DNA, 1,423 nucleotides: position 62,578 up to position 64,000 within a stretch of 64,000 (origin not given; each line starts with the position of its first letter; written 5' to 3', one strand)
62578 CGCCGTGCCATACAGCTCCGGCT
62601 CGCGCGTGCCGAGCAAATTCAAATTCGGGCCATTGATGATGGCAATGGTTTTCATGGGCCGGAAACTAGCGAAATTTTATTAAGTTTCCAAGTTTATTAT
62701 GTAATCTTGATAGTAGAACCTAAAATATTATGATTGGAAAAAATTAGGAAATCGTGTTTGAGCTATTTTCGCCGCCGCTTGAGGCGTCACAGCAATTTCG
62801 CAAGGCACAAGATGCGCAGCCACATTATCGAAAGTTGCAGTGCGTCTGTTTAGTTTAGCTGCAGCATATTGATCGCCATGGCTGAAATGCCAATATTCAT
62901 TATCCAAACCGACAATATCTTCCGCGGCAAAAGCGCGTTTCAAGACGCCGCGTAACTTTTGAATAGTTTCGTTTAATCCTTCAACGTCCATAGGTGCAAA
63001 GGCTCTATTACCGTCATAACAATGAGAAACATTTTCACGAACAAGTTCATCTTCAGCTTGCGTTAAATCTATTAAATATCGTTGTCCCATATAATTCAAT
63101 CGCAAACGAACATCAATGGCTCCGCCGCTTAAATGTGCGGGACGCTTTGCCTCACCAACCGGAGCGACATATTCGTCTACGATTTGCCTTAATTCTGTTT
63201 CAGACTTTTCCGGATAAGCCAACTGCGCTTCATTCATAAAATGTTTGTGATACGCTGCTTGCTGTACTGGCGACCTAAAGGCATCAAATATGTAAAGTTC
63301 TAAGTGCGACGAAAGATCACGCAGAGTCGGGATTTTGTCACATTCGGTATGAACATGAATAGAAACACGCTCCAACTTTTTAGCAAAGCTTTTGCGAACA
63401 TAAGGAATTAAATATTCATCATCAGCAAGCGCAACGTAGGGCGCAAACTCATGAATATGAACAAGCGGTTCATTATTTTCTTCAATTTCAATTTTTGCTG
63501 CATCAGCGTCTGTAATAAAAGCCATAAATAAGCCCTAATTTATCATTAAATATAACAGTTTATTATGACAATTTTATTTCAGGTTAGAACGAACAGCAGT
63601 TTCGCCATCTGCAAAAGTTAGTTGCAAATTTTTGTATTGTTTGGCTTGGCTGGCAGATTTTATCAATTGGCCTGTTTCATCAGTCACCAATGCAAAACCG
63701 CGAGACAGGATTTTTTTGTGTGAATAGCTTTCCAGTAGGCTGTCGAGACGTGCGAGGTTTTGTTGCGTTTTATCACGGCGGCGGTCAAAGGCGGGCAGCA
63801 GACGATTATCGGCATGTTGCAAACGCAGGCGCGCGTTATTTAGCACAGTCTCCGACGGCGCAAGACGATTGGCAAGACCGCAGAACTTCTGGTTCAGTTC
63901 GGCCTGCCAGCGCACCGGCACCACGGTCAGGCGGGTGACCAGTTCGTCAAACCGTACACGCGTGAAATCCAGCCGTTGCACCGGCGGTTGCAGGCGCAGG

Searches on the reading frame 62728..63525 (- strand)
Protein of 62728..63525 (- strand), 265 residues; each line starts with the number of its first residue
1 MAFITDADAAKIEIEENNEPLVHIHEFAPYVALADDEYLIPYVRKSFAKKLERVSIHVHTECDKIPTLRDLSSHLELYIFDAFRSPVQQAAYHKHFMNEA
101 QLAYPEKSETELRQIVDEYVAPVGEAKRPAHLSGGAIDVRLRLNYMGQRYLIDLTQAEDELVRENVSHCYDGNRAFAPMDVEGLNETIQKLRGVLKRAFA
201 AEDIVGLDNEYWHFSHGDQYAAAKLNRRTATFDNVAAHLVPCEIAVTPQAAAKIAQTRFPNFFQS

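Call 80: search_protein_families(library=pfam, proteins=[window:62728-63525:-], max_evalue=0.001)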
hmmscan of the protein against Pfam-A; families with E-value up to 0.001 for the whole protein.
window:62728-63525:- (265 aa): 1 family
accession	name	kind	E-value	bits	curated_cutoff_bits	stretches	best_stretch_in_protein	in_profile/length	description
PF01427.22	Peptidase_M15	-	0.00035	20.8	27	1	75-228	61-192/199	D-ala-D-ala dipeptidase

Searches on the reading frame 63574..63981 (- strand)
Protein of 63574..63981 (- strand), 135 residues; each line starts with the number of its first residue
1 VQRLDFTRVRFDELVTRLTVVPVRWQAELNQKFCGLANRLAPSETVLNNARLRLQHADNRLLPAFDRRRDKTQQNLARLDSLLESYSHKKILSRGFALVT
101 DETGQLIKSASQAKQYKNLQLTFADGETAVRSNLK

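Call 80: search_protein_families(library=pfam, proteins=[window:63574-63981:-], max_evalue=0.001)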
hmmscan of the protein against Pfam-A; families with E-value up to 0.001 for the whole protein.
window:63574-63981:- (135 aa): 1 family
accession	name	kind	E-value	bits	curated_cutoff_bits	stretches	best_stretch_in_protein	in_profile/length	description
PF02601.20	Exonuc_VII_L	-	2.9e-16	60.3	35.9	1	3-130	184-314/315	Exonuclease VII, large subunit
